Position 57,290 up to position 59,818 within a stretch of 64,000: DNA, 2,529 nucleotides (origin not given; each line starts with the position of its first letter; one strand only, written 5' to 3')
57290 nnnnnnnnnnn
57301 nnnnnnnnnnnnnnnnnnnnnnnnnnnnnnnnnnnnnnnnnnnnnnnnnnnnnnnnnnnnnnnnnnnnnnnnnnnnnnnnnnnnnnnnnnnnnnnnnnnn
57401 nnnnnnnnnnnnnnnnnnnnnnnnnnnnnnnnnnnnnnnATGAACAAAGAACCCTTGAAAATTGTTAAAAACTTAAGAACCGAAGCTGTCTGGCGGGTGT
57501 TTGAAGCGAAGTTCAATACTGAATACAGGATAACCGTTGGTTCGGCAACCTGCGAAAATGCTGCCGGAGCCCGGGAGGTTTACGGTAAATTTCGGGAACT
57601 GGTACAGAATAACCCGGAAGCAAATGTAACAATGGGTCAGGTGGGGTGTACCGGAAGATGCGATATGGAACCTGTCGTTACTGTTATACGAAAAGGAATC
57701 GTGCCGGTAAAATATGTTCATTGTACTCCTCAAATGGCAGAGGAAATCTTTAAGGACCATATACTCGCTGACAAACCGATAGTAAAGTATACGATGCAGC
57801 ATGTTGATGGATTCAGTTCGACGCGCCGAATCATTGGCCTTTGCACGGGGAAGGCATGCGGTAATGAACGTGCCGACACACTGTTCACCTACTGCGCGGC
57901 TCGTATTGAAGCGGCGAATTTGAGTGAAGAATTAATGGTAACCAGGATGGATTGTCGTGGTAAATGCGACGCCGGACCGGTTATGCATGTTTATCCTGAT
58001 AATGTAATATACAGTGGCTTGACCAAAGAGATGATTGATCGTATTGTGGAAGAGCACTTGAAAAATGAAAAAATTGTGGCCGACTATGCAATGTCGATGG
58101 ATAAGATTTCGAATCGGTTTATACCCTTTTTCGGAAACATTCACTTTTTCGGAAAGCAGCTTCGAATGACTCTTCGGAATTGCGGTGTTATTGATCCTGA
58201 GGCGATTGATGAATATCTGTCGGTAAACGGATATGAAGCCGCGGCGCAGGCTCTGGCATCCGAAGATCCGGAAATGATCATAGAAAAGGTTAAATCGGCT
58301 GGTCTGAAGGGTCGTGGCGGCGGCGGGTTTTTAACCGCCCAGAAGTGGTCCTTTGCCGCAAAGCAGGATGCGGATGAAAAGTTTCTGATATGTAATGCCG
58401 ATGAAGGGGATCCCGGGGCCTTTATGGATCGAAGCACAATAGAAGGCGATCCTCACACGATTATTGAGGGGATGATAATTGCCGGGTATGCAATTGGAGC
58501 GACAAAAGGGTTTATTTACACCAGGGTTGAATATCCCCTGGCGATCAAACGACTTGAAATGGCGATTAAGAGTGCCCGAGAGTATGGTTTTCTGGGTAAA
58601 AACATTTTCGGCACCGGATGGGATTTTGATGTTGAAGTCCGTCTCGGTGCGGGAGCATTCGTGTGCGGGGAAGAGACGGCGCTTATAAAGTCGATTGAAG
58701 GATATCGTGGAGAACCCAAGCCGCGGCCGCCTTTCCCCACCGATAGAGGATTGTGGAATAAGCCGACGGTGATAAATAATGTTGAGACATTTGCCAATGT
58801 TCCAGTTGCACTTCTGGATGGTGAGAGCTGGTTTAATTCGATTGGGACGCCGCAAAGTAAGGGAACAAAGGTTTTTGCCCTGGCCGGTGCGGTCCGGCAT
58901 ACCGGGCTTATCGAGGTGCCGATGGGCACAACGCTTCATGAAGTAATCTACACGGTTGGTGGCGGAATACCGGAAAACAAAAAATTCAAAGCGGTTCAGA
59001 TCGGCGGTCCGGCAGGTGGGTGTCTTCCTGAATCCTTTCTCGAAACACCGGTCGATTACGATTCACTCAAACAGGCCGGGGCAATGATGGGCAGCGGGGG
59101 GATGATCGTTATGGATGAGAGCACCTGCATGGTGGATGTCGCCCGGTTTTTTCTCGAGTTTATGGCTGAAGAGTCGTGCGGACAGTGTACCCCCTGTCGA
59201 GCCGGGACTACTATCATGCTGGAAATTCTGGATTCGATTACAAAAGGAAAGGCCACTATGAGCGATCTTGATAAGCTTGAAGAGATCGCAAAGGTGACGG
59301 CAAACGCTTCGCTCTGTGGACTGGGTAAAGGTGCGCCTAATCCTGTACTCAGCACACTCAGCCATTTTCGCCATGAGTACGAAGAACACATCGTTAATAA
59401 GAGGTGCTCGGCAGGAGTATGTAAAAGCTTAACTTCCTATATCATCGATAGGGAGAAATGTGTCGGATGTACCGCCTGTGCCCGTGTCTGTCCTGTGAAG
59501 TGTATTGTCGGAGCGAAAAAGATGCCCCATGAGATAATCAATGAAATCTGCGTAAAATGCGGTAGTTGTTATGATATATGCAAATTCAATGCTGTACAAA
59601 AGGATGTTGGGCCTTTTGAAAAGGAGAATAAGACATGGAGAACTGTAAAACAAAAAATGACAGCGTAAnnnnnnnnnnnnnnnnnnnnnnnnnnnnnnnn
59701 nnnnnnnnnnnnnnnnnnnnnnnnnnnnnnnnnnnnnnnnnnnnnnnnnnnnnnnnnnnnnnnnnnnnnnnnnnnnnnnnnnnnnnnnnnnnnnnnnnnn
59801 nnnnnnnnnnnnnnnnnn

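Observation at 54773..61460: Rex - Cache/HAMP histidine kinase - NuoF/NuoE flavoprotein - three receiver-only regulators in one tight operon, with no catalytic partner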

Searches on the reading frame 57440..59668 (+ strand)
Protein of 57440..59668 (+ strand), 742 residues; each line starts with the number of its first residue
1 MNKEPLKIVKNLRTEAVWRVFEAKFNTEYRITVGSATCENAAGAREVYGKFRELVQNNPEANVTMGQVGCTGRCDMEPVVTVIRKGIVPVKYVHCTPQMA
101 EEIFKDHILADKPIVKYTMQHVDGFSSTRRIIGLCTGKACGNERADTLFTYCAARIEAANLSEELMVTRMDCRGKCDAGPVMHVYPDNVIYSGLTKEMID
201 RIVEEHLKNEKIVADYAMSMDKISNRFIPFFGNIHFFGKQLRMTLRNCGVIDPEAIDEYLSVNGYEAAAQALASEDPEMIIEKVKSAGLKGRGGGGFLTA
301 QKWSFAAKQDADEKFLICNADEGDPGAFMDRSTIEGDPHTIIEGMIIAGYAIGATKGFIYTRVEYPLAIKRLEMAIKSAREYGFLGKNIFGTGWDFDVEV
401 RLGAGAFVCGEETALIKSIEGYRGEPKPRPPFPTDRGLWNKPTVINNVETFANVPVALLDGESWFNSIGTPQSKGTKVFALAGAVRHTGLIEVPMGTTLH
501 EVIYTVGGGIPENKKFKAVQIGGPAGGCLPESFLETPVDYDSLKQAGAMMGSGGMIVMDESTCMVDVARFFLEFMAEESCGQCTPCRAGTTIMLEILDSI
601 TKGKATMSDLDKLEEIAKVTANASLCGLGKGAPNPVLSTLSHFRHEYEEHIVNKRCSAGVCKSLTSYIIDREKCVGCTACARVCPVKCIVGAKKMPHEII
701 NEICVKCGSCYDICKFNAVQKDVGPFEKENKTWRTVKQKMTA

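Call 3: search_protein_families(library=pfam, proteins=[window:57440-59668:+], max_evalue=0.01)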
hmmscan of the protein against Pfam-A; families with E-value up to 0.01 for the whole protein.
window:57440-59668:+ (742 aa): 12 families
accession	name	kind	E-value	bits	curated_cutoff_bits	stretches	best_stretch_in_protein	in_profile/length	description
PF01512.22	Complex1_51K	-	4e-45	153.8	31.2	1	284-455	1-149/150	Nuo51 FMN-binding domain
PF10589.14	NADH_4Fe-4S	-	8.4e-35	119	23.5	1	566-650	1-85/85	NADH-ubiquinone oxidoreductase-F iron-sulfur binding region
PF01257.25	2Fe-2S_thioredx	-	2e-12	47.6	24.8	2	129-205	65-143/145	Thioredoxin-like [2Fe-2S] ferredoxin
PF00037.32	Fer4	-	3.9e-09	36.4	21.1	2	667-689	1-23/24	4Fe-4S binding domain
PF10531.15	SLBB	-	3.7e-07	30.3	27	1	479-523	2-49/55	SLBB domain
PF12797.12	Fer4_2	-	6.3e-07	29.4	24.5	1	668-686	4-22/22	4Fe-4S binding domain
PF14697.11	Fer4_21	-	7.1e-07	29.7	35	1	668-716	2-53/59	4Fe-4S dicluster domain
PF12837.12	Fer4_6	-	1.4e-05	25.3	25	1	669-689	4-24/24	4Fe-4S binding domain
PF13237.11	Fer4_10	-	5.6e-05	23.4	25.5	1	668-714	3-52/53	4Fe-4S dicluster domain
PF12838.12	Fer4_7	-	0.00023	22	27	1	673-718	1-52/52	4Fe-4S dicluster domain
PF13187.11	Fer4_9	-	0.00059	20.3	27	1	673-717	1-50/52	4Fe-4S dicluster domain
PF22461.2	SLBB_2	-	0.0009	19.7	27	1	479-524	3-49/79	SLBB domain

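Call 7: find_homologous_proteins(query=window:57440-59668:+, max_evalue=1e-50)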
Query window:57440-59668:+ (742 aa): 8000 proteins with E <= 1e-50 among 8000 candidates; the best 120 are listed.
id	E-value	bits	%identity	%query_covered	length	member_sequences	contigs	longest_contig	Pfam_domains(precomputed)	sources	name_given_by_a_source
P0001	0.0e+0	1453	100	84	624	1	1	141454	PF14697.12,PF10531.16,PF10589.15,PF12797.13,PF00037.33,PF01257.26,PF01512.23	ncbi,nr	ncbi:MAG: NADH-quinone oxidoreductase subunit F [Chitinivibrionales bacterium]|nr:NADH-quinone oxido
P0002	0.0e+0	1108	65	97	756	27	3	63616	PF14697.12,PF10531.16,PF10589.15,PF12797.13,PF00037.33,PF01257.26,PF01512.23,PF13237.12,PF13187.12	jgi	jgi:NADH:ubiquinone oxidoreductase subunit F (NADH-binding)/(2Fe-2S) ferredoxin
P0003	0.0e+0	1096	64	97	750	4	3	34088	PF14697.12,PF10531.16,PF10589.15,PF12797.13,PF00037.33,PF01257.26,PF01512.23,PF13237.12,PF13187.12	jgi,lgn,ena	-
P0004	0.0e+0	1092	64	96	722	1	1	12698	PF14697.12,PF10531.16,PF10589.15,PF12797.13,PF12837.13,PF00037.33,PF12838.13,PF01512.23,PF13237.12,PF13187.12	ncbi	-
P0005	0.0e+0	1090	64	97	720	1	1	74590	PF14697.12,PF10531.16,PF10589.15,PF12797.13,PF12837.13,PF00037.33,PF01512.23,PF13237.12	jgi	-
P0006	0.0e+0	1078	64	97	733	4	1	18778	PF14697.12,PF10531.16,PF10589.15,PF12797.13,PF00037.33,PF01512.23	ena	-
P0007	0.0e+0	1077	64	96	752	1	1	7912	PF14697.12,PF10531.16,PF10589.15,PF12797.13,PF00037.33,PF01257.26,PF01512.23,PF13237.12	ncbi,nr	ncbi:MAG: NADH-quinone oxidoreductase subunit F [Chitinivibrionales bacterium]|nr:NADH-quinone oxido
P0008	0.0e+0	1076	63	96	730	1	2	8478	PF10531.16,PF10589.15,PF00037.33,PF01512.23,PF13237.12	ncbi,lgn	-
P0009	0.0e+0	1065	64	96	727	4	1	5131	PF14697.12,PF10589.15,PF12797.13,PF00037.33,PF01257.26,PF12838.13,PF01512.23,PF13237.12,PF13187.12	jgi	-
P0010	0.0e+0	1045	61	97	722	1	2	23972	PF14697.12,PF10531.16,PF10589.15,PF12797.13,PF12837.13,PF00037.33,PF01257.26,PF12838.13,PF01512.23,PF13237.12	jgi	-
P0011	0.0e+0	1035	61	96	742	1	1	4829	PF14697.12,PF10531.16,PF10589.15,PF12797.13,PF00037.33,PF01257.26,PF12838.13,PF01512.23,PF13187.12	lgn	-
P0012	0.0e+0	1031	61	97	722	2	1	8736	PF14697.12,PF10531.16,PF10589.15,PF12797.13,PF00037.33,PF01257.26,PF12838.13,PF01512.23,PF13237.12,PF13187.12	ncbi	-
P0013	0.0e+0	1031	61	96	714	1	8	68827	PF14697.12,PF10531.16,PF10589.15,PF12797.13,PF12837.13,PF00037.33,PF01257.26,PF12838.13,PF01512.23,PF13237.12,PF13187.12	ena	-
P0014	0.0e+0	1029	61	96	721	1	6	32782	PF14697.12,PF10531.16,PF10589.15,PF12797.13,PF00037.33,PF01257.26,PF12838.13,PF01512.23,PF13237.12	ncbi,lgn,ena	-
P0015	0.0e+0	1028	61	97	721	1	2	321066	PF14697.12,PF10531.16,PF10589.15,PF12797.13,PF00037.33,PF01257.26,PF12838.13,PF01512.23,PF13237.12,PF13187.12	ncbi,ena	-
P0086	3.8e-286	969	66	81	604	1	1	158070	PF14697.12,PF10531.16,PF10589.15,PF12797.13,PF00037.33,PF01257.26,PF12838.13,PF01512.23,PF13237.12,PF13187.12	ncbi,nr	ncbi:MAG: 4Fe-4S dicluster domain-containing protein [Chitinivibrionales bacterium]|nr:4Fe-4S diclus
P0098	1.2e-275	935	63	84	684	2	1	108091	PF10531.16,PF10589.15,PF01257.26,PF01512.23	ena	-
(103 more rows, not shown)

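Call 8: find_encoding_contigs(protein=P0002, flank=10000, max_places=2)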
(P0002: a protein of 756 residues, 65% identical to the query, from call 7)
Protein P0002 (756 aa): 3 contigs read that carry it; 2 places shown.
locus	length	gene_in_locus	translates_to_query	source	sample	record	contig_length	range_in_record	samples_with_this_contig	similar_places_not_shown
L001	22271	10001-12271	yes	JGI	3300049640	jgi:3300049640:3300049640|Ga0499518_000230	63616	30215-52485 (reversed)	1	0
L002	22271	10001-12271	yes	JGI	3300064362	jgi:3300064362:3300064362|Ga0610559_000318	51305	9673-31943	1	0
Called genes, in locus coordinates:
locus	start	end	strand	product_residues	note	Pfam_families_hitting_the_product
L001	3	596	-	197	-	-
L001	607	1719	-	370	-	PF00672:HAMP (weak), PF00512:HisKA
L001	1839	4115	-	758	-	PF01734:Patatin, PF01103:Omp85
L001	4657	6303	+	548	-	-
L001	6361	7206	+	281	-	-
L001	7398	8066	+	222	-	PF06971:Put_DNA-bind_N, PF02629:CoA_binding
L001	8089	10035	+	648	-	PF14827:dCache_3 (faint), PF17201:Cache_3-Cache_2, PF17202:sCache_3_3, PF00672:HAMP (weak), PF00512:HisKA, PF02518:HATPase_c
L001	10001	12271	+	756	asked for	PF01257:2Fe-2S_thioredx (weak), PF01512:Complex1_51K, PF10531:SLBB (weak), PF10589:NADH_4Fe-4S, PF00037:Fer4 (weak), PF13187:Fer4_9 (weak), PF13237:Fer4_10 (weak), PF14697:Fer4_21 (weak), +1 more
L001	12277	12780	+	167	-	PF01257:2Fe-2S_thioredx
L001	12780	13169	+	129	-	PF00072:Response_reg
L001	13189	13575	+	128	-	PF00072:Response_reg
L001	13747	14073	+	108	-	PF00072:Response_reg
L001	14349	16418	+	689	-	PF00989:PAS (faint), PF02518:HATPase_c, PF00072:Response_reg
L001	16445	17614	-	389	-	-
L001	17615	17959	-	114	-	-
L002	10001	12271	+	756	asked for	PF01257:2Fe-2S_thioredx (weak), PF01512:Complex1_51K, PF10531:SLBB (weak), PF10589:NADH_4Fe-4S, PF00037:Fer4 (weak), PF13187:Fer4_9 (weak), PF13237:Fer4_10 (weak), PF14697:Fer4_21 (weak), +1 more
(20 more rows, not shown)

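Call 9: find_encoding_contigs(protein=P0015, flank=10000, max_places=2)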
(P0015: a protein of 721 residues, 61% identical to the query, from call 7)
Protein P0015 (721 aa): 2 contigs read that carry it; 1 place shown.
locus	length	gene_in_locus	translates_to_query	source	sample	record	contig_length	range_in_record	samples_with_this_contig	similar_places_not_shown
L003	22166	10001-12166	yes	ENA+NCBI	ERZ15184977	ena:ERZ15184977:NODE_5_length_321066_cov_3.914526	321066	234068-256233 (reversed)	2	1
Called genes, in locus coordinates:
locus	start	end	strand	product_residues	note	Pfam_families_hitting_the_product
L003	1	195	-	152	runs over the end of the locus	PF01925:TauE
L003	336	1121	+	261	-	PF01946:Thi4, PF13450:NAD_binding_8 (faint)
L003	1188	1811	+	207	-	PF02581:TMP-TENI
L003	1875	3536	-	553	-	PF16949:ABC_tran_2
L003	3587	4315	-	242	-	PF00005:ABC_tran, PF13304:AAA_21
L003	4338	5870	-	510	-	PF01841:Transglut_core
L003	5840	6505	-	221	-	PF00702:Hydrolase, PF12710:HAD (weak), PF13419:HAD_2, PF13242:Hydrolase_like (weak)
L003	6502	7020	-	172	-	PF09832:DUF2059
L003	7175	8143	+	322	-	PF00480:ROK, PF01869:BcrAD_BadFG (weak)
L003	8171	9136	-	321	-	PF20511:PMI_typeI_cat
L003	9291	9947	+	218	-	PF06971:Put_DNA-bind_N, PF02629:CoA_binding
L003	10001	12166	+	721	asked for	PF01512:Complex1_51K, PF10531:SLBB (weak), PF10589:NADH_4Fe-4S, PF00037:Fer4 (weak), PF12838:Fer4_7 (weak), PF13187:Fer4_9 (weak), PF13237:Fer4_10 (weak), PF14697:Fer4_21 (weak), +3 more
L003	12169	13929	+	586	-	PF13510:Fer2_4, PF12837:Fer4_6 (faint), PF10588:NADH-G_4Fe-4S_3, PF13237:Fer4_10 (faint), PF12838:Fer4_7, PF00037:Fer4 (weak), PF02906:Fe_hyd_lg_C, PF02256:Fe_hyd_SSU, +1 more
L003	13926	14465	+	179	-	PF01257:2Fe-2S_thioredx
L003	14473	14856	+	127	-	PF00072:Response_reg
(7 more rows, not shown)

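Call 10: find_encoding_contigs(protein=P0086, flank=10000, max_places=2)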
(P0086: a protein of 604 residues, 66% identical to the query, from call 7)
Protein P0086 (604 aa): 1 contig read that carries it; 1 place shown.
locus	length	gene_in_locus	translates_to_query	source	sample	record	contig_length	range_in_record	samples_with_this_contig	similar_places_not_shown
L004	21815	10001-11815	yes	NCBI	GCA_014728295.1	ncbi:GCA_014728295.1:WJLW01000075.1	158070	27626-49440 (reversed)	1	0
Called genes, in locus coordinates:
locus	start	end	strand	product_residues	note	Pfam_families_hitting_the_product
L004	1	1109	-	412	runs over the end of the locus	PF28597:T2SSF_N, PF00482:T2SSF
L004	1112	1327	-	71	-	-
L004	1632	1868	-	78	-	-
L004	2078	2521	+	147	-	-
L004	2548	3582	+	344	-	PF01740:STAS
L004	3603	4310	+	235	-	PF02563:Poly_export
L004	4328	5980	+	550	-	PF13807:GNVR (faint)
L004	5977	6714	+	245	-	PF10609:ParA, PF13614:AAA_31, PF01656:CbiA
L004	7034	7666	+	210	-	PF06971:Put_DNA-bind_N, PF02629:CoA_binding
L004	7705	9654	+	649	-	PF17203:sCache_3_2, PF17201:Cache_3-Cache_2, PF17202:sCache_3_3, PF00672:HAMP (weak), PF00512:HisKA, PF02518:HATPase_c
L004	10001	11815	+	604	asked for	PF01257:2Fe-2S_thioredx (weak), PF01512:Complex1_51K, PF10531:SLBB, PF10589:NADH_4Fe-4S, PF13237:Fer4_10 (weak), PF00037:Fer4 (weak), PF12838:Fer4_7 (weak), PF13187:Fer4_9 (weak), +3 more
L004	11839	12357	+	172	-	PF01257:2Fe-2S_thioredx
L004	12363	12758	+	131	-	PF00072:Response_reg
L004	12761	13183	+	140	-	PF00072:Response_reg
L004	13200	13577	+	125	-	PF00072:Response_reg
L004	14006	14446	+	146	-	-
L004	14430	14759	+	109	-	-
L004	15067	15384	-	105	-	-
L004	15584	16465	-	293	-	PF13646:HEAT_2 (weak), PF02985:HEAT (faint), PF13646:HEAT_2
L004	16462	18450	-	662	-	PF00270:DEAD (faint), PF04851:ResIII, PF17757:UvrB_inter, PF27431:UvrB_3rd, PF00271:Helicase_C, PF12344:UvrB, PF02151:UVR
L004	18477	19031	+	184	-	PF01035:DNA_binding_1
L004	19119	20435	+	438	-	PF13638:PIN_4, PF02562:PhoH, PF13245:AAA_19 (weak), PF13604:AAA_30, PF13401:AAA_22 (faint)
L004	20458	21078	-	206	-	-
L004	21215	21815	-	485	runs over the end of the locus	PF00675:Peptidase_M16, PF05193:Peptidase_M16_C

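Call 12: find_related_loci(query=window:57440-59668:+, collection=genome_contigs, flank=10000)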
Query window:57440-59668:+ (742 aa) in genome_contigs; peptide patterns used: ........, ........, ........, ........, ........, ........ (x = any residue, [..] = any of these).
88 stretches matched a pattern; 20 encode a relative of the query (tblastn E <= 1e-3); 20 distinct loci.
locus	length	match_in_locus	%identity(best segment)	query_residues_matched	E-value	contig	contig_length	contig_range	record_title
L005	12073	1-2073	59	31-721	0e+0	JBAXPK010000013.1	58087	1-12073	MAG: bacterium isolate ELA529 MAG529_13, whole genome shotgun sequence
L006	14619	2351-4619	59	5-721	0e+0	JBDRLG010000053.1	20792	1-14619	MAG: Candidatus Omnitrophota bacterium isolate MEGAHIT-group-1.764 k141_169179, whole genome shotgun sequence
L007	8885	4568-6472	58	4-721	0e+0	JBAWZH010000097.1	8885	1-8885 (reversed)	MAG: bacterium isolate ELA110 MAG110_97, whole genome shotgun sequence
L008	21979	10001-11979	57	30-686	0e+0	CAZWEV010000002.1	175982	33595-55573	MAG TPA_asm: uncultured Desulfobacteraceae bacterium isolate binchicken_co129_423 genome assembly, contig: NODE_58_lengt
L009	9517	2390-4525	45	7-686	0e+0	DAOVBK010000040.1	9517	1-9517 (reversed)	MAG TPA_asm: Candidatus Stahlbacteria bacterium isolate CSMAG_1003 CSMAG_1003_k141_3574537_length_9517_cov_7.0000, whole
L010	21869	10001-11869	54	11-719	0e+0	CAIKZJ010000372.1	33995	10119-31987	MAG: uncultured Ignavibacteriae bacterium isolate LaPlata_bin-1896 genome assembly, contig: bin-1896:372/470, whole geno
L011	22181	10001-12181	45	5-724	0e+0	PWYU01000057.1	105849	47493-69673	MAG: Syntrophomonadaceae bacterium isolate T3Sed10_148R1 T3-Sed10-C53, whole genome shotgun sequence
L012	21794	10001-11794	51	31-719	0e+0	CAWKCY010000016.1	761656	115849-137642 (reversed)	MAG: uncultured Ignavibacteriales bacterium isolate MFD05442.bin.1.350 genome assembly, contig: contig_5781, whole genom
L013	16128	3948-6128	44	5-724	0e+0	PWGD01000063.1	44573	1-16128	MAG: Syntrophomonadaceae bacterium isolate T1Sed10_2 T1-Sed10-C486, whole genome shotgun sequence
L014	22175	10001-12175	51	4-736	0e+0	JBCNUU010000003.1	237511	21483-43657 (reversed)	MAG: Endomicrobiia bacterium isolate DT_Bin_9 contig3, whole genome shotgun sequence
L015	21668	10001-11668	51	9-664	0e+0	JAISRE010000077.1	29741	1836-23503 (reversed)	MAG: Synergistaceae bacterium isolate Kf353_bin45 k119_5020083, whole genome shotgun sequence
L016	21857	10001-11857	50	7-721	0e+0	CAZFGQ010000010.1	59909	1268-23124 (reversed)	MAG TPA_asm: uncultured Spirochaetota bacterium isolate binchicken_co19_489 genome assembly, contig: NODE_491_length_599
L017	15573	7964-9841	43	7-651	1e-167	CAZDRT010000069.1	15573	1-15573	MAG TPA_asm: uncultured Puniceicoccaceae bacterium isolate SRP141376_co4_310 genome assembly, contig: NODE_6469_length_1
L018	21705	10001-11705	53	167-719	9e-166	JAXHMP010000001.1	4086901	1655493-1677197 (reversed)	MAG: Bacteroidota bacterium isolate Salar_de_Ascotan_soil_MAG_ASO55 contig_531_polypolish, whole genome shotgun sequence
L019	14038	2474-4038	55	189-720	2e-133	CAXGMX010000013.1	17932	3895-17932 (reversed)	MAG TPA_asm: uncultured bacterium isolate ERR164412_binner123_Refined_7 genome assembly, contig: ERZ5402182.26, whole ge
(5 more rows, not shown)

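Call 17: find_encoding_contigs(protein=P0005, flank=10000, max_places=1)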
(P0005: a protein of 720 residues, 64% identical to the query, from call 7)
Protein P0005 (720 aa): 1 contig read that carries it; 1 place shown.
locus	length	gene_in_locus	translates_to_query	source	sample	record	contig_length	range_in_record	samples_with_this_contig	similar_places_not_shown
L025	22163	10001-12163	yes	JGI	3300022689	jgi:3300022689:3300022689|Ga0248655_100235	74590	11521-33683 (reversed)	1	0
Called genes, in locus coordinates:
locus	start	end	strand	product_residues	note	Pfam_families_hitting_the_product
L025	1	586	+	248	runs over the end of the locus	PF00072:Response_reg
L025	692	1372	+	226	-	PF01925:TauE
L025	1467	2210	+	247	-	PF01169:GDT1, PF02915:Rubrerythrin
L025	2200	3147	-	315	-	PF04055:Radical_SAM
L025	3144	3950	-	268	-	PF01966:HD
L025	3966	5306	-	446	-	PF01554:MatE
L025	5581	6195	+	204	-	PF01206:TusA, PF02635:DsrE (weak)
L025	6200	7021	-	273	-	PF00072:Response_reg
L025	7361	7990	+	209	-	PF06971:Put_DNA-bind_N (weak), PF02629:CoA_binding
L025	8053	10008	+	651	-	PF14827:dCache_3 (weak), PF17203:sCache_3_2 (faint), PF17201:Cache_3-Cache_2, PF17202:sCache_3_3, PF00512:HisKA, PF02518:HATPase_c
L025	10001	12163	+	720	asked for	PF01512:Complex1_51K, PF10531:SLBB, PF12797:Fer4_2 (faint), PF12837:Fer4_6 (faint), PF10589:NADH_4Fe-4S, PF00037:Fer4 (weak), PF13237:Fer4_10 (weak), PF00037:Fer4 (weak), +1 more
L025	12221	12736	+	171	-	PF01257:2Fe-2S_thioredx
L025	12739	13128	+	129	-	PF00072:Response_reg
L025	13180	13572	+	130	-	PF00072:Response_reg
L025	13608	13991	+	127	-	PF00072:Response_reg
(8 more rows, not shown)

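Call 18: find_encoding_contigs(protein=P0098, flank=10000, max_places=1)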
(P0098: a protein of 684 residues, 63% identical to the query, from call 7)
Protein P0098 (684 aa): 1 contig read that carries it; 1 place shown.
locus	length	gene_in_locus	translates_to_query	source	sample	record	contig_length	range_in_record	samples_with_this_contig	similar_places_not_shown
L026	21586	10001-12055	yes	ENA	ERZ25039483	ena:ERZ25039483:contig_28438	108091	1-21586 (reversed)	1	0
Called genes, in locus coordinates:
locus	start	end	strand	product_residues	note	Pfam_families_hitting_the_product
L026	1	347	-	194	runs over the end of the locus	-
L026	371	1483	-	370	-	PF00672:HAMP, PF00512:HisKA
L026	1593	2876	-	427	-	PF01103:Omp85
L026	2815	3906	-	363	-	PF01734:Patatin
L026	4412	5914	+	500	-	-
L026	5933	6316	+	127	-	-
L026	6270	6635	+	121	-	-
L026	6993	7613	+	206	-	PF06971:Put_DNA-bind_N, PF02629:CoA_binding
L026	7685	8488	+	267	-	PF17202:sCache_3_3 (weak)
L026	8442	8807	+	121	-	PF17202:sCache_3_3, PF17201:Cache_3-Cache_2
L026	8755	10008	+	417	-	PF17201:Cache_3-Cache_2, PF17202:sCache_3_3, PF00672:HAMP, PF00512:HisKA, PF02518:HATPase_c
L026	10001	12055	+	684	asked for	PF01257:2Fe-2S_thioredx (weak), PF01512:Complex1_51K, PF10531:SLBB (weak), PF10589:NADH_4Fe-4S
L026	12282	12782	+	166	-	PF01257:2Fe-2S_thioredx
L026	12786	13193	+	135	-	PF00072:Response_reg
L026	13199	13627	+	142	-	PF00072:Response_reg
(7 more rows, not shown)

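Call 19: find_encoding_contigs(protein=P0006, flank=10000, max_places=1)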
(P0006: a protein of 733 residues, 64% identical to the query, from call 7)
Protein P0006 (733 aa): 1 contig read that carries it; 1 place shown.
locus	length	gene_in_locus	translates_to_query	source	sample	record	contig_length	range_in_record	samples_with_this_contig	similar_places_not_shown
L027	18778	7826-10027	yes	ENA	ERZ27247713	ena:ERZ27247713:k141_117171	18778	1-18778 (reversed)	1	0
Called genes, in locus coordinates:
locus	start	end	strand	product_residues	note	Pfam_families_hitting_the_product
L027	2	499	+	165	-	?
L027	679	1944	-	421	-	PF21102:DprA_N (faint), PF14520:HHH_5 (weak), PF02481:DNA_processg_A, PF17782:WHD_DprA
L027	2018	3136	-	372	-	PF00465:Fe-ADH (weak), PF13685:Fe-ADH_2, PF01761:DHQ_synthase, PF24621:DHQS_C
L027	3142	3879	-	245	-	-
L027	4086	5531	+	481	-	PF08245:Mur_ligase_M, PF02875:Mur_ligase_C, PF27239:FOL3_C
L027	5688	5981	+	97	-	PF09851:SHOCT (weak)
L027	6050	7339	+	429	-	PF06689:zf-C4_ClpX, PF01078:Mg_chelatase (faint), PF07724:AAA_2, PF13401:AAA_22 (faint), PF00004:AAA, PF07728:AAA_5 (faint), PF10431:ClpB_D2-small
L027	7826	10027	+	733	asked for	PF01512:Complex1_51K, PF10531:SLBB (weak), PF10589:NADH_4Fe-4S, PF12797:Fer4_2 (faint), PF00037:Fer4 (faint), PF14697:Fer4_21 (weak)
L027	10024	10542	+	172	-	PF01257:2Fe-2S_thioredx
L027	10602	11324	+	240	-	PF13510:Fer2_4, PF13370:Fer4_13 (faint), PF10588:NADH-G_4Fe-4S_3, PF13459:Fer4_15, PF22117:Fer4_Nqo3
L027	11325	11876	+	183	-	PF01058:Oxidored_q6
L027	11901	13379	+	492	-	PF27537:HoxH, PF00374:NiFeSe_Hases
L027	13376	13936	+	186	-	-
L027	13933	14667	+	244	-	PF06971:Put_DNA-bind_N, PF08220:HTH_DeoR (faint), PF02629:CoA_binding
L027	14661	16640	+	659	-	PF17201:Cache_3-Cache_2, PF17202:sCache_3_3, PF17203:sCache_3_2 (weak), PF00512:HisKA, PF02518:HATPase_c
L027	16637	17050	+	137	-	PF00072:Response_reg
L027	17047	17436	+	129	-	PF00072:Response_reg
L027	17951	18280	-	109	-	-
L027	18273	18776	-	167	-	?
